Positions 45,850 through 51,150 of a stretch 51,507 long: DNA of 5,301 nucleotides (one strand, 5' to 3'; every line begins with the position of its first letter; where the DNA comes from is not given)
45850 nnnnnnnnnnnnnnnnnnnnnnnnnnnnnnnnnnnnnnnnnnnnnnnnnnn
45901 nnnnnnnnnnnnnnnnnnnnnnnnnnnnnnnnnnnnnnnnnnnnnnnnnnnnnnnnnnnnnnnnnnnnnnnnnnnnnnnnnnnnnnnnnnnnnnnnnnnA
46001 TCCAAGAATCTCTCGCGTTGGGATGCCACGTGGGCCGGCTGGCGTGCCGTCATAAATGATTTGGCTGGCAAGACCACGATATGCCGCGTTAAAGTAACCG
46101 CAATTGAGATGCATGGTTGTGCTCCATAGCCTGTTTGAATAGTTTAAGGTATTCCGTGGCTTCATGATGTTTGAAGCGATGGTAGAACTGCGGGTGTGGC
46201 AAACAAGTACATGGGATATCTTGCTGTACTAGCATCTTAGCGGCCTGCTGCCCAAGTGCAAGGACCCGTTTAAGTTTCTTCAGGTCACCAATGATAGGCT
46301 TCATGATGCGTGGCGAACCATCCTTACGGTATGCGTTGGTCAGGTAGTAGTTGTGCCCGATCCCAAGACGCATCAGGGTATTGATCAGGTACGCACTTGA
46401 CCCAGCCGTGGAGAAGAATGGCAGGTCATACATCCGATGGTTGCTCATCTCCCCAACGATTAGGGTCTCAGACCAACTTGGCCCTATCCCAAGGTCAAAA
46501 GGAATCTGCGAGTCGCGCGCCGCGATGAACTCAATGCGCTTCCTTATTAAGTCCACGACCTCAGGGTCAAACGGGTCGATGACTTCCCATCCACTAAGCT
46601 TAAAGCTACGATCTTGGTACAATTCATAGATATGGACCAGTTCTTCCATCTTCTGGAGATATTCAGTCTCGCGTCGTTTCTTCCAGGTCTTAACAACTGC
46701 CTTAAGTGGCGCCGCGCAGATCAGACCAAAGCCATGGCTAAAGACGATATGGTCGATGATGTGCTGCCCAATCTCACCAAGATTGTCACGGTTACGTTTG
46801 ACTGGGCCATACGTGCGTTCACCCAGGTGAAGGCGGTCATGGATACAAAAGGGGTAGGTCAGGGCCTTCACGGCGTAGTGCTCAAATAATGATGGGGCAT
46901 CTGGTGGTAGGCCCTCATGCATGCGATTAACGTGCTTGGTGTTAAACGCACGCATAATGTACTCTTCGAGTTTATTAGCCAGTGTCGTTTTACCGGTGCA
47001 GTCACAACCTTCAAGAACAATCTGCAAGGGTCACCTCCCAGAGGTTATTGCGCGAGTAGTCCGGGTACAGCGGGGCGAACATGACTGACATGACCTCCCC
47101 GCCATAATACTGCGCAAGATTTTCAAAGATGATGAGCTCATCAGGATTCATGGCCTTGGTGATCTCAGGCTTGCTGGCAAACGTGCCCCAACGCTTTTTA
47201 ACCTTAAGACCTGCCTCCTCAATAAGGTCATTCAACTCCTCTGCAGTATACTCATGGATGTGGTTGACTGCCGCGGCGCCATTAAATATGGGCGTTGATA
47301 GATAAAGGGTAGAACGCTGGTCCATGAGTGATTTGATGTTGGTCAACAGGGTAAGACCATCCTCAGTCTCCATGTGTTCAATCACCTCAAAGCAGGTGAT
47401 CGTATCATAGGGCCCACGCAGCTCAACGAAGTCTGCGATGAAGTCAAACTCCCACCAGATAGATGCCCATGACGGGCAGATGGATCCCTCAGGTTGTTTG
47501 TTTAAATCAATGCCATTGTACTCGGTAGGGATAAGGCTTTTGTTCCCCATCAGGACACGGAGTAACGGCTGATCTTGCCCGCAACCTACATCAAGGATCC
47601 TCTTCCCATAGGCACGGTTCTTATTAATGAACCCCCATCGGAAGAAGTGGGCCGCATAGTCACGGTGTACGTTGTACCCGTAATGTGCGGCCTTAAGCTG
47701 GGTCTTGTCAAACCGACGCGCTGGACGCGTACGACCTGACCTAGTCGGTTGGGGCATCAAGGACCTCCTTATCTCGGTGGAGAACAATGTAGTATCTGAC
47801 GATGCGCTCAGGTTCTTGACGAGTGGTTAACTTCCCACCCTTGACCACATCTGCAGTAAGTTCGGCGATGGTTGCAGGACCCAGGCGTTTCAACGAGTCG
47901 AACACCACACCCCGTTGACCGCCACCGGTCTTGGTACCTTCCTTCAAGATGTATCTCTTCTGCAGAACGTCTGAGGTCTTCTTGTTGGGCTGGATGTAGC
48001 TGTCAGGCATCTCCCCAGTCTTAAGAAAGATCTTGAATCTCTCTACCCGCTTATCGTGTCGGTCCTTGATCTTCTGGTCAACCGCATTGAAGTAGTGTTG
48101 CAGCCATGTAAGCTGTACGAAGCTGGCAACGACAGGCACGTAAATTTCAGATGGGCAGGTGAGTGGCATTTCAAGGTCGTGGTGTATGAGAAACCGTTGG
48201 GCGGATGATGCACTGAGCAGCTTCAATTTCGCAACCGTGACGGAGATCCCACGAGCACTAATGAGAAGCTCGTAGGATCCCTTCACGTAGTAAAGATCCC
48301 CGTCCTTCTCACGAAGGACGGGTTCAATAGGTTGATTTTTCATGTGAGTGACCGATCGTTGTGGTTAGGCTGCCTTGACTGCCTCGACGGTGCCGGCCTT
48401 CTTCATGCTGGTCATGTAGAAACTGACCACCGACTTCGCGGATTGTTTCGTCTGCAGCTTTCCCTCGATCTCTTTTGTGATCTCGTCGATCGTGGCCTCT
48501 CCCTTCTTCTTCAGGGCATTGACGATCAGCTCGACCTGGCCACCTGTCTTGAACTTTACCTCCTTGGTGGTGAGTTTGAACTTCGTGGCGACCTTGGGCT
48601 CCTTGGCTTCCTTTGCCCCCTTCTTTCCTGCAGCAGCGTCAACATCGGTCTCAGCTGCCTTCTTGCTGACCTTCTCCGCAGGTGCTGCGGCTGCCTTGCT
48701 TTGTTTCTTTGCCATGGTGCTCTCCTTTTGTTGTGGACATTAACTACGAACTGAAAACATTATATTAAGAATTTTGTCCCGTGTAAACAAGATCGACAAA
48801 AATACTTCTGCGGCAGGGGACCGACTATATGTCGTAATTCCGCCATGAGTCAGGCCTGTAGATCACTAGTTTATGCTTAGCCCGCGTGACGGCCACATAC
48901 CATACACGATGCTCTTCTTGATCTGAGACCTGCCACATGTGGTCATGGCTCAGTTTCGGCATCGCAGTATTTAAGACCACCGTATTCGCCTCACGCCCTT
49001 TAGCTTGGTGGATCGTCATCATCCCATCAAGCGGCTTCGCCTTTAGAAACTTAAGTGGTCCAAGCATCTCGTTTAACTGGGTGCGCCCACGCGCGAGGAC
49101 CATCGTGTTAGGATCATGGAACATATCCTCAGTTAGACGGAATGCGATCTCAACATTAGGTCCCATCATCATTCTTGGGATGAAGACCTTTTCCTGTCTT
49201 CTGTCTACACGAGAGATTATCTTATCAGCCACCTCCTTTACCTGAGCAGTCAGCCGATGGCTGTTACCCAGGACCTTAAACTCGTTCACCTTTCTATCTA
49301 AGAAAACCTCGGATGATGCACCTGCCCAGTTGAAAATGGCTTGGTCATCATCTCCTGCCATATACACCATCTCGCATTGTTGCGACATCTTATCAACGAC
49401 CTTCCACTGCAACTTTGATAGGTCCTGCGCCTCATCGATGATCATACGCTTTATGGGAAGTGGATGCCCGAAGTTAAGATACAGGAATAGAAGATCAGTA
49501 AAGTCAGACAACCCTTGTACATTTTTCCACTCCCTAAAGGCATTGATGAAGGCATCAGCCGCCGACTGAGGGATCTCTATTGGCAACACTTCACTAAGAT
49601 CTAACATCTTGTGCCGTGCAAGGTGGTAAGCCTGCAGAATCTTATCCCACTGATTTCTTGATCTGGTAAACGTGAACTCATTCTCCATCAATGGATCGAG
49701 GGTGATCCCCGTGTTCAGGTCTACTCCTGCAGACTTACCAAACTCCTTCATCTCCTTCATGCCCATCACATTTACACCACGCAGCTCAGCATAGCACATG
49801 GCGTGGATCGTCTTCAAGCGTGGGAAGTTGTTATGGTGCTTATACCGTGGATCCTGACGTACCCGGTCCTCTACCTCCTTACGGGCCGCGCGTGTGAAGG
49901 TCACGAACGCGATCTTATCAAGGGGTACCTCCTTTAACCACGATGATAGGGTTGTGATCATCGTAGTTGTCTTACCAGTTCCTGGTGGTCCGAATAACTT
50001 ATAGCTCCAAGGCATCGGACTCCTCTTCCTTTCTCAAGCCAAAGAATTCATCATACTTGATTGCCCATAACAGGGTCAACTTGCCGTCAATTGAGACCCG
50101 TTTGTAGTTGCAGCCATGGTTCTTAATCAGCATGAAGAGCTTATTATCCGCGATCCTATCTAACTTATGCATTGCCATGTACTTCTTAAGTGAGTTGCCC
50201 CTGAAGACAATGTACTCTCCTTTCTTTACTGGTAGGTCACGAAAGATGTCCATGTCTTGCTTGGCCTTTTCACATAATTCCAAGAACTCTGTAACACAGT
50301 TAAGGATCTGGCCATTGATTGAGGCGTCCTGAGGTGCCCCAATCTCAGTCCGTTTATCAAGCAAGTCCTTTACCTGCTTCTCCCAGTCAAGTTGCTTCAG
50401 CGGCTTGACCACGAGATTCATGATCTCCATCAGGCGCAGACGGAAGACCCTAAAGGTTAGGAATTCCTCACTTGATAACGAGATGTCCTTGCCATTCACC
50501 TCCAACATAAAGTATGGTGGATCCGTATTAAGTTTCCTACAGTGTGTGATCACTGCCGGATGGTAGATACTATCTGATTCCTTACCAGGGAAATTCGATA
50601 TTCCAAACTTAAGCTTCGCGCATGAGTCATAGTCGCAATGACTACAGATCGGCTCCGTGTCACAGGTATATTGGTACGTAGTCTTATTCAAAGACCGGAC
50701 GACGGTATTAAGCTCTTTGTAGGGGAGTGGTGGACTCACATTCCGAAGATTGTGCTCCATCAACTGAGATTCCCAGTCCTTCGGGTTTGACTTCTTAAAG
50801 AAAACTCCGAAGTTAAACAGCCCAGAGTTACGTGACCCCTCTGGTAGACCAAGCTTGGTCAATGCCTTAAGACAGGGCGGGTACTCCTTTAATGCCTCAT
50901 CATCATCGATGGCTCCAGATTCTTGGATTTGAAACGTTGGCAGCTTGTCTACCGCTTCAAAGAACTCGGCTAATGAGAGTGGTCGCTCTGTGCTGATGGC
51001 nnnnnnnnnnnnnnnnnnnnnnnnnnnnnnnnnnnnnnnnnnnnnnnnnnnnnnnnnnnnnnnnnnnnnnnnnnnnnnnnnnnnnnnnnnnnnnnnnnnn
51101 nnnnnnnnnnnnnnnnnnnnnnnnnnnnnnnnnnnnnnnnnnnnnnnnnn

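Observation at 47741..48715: Three paralogous copies of a ~55-aa winged-helix-like (linker-histone-like) module, one fused to a Lys/Ala-rich histone-H1-style tail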

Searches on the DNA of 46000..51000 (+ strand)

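Call 8: search_dna_similar(query=window:46000-51000:+, collection=phages, mode=near, max_rows=15)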
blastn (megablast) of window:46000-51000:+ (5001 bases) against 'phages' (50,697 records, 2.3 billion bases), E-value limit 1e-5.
No match.
